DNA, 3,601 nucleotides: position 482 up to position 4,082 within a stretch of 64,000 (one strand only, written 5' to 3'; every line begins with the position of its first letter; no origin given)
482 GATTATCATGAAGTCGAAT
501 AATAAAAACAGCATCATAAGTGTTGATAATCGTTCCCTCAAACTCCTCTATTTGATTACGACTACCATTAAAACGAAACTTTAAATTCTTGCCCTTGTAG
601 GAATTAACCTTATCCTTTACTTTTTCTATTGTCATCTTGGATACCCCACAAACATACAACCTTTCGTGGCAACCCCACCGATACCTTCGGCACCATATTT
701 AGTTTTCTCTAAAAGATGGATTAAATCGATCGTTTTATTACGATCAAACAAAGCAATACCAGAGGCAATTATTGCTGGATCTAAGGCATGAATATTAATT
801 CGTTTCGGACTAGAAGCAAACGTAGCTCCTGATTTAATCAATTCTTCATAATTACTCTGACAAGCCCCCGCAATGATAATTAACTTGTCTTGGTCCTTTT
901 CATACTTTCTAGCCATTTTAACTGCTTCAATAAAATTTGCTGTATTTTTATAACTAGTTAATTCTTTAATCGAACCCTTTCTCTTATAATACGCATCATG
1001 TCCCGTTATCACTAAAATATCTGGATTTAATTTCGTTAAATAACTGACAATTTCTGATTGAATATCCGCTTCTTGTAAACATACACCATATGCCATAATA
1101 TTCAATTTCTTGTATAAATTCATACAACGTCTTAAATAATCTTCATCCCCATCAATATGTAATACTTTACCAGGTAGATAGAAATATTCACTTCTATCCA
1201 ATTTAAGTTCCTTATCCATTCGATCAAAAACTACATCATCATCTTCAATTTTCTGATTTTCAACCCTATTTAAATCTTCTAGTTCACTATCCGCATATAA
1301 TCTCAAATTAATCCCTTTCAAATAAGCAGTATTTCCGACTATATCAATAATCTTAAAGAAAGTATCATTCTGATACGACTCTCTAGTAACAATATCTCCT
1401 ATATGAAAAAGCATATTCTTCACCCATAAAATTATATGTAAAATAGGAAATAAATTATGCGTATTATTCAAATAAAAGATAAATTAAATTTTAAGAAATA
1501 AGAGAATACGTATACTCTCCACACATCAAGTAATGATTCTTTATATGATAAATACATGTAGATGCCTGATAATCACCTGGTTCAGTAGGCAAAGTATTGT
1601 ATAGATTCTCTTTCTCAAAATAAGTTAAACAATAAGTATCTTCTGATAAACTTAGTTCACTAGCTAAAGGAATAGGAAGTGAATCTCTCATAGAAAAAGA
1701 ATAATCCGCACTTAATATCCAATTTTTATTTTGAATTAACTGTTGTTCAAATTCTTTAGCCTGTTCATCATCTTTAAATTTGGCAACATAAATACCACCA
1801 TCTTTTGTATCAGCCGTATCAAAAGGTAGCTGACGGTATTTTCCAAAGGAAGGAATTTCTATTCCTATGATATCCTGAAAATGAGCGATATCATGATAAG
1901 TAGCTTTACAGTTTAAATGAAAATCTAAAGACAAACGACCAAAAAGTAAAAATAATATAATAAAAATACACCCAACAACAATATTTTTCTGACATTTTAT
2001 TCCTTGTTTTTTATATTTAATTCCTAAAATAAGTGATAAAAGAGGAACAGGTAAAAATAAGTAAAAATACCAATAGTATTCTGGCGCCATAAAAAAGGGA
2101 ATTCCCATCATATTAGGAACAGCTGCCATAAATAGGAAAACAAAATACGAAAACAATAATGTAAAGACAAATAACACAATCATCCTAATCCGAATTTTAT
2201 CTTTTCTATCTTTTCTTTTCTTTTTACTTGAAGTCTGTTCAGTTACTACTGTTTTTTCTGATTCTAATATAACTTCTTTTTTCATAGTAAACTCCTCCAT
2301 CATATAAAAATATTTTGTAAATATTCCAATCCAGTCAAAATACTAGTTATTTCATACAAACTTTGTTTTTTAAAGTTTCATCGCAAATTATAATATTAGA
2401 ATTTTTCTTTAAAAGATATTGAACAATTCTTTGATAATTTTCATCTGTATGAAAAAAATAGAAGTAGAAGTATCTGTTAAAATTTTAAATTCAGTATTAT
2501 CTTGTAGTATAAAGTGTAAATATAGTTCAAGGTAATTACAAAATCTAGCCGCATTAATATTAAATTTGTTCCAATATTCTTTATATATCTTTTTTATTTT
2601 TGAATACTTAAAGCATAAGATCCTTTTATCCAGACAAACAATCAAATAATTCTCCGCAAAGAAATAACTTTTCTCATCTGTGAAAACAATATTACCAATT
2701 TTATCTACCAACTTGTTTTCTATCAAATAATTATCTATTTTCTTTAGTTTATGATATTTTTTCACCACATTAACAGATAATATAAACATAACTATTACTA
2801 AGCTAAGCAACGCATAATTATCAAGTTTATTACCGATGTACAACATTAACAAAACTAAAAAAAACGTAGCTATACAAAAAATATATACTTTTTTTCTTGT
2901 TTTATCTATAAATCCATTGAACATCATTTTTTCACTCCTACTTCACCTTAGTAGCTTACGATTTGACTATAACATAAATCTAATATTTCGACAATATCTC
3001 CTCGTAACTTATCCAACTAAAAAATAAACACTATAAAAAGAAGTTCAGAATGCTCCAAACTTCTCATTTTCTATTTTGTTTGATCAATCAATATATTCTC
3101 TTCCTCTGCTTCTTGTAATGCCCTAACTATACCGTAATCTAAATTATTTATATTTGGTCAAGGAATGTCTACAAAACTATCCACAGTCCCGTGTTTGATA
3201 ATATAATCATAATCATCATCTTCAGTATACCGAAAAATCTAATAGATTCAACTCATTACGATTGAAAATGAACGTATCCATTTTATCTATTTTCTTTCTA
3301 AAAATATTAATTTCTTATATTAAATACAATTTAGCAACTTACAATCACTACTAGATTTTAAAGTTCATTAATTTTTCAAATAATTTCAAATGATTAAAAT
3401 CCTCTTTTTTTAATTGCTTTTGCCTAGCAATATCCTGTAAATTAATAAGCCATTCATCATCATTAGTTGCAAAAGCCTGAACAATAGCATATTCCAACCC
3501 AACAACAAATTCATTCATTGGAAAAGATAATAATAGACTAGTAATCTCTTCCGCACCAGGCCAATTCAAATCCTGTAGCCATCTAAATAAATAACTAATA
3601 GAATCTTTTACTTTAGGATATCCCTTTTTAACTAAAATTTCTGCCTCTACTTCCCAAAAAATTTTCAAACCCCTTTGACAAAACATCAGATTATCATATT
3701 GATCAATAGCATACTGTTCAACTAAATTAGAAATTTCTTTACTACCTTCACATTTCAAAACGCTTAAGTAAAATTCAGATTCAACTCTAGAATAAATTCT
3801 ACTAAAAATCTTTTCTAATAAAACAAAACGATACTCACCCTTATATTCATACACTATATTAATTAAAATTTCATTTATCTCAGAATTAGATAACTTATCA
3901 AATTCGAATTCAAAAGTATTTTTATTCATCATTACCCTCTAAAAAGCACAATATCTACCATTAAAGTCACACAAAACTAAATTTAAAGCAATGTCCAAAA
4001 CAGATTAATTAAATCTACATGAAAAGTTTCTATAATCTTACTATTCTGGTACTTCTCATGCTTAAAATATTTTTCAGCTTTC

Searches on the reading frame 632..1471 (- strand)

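Call 54: search_protein_families(library=pfam, max_evalue=0.000001, proteins=[window:632-1471:-])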
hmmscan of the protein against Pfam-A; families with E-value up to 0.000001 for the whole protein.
window:632-1471:- (279 aa): 1 family
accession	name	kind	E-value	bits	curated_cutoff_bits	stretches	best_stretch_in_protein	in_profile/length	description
PF05582.17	Peptidase_U57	-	2e-92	309.9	25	2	88-278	90-280/280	YabG peptidase U57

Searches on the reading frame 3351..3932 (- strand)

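Call 54: search_protein_families(library=pfam, max_evalue=0.000001, proteins=[window:3351-3932:-])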
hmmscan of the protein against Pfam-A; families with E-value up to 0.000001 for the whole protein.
window:3351-3932:- (193 aa): 1 family
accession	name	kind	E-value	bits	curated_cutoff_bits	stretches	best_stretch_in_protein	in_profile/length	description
PF16804.11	DUF5071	-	2.8e-09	37.8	27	1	99-176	14-86/119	Domain of unknown function (DUF5071)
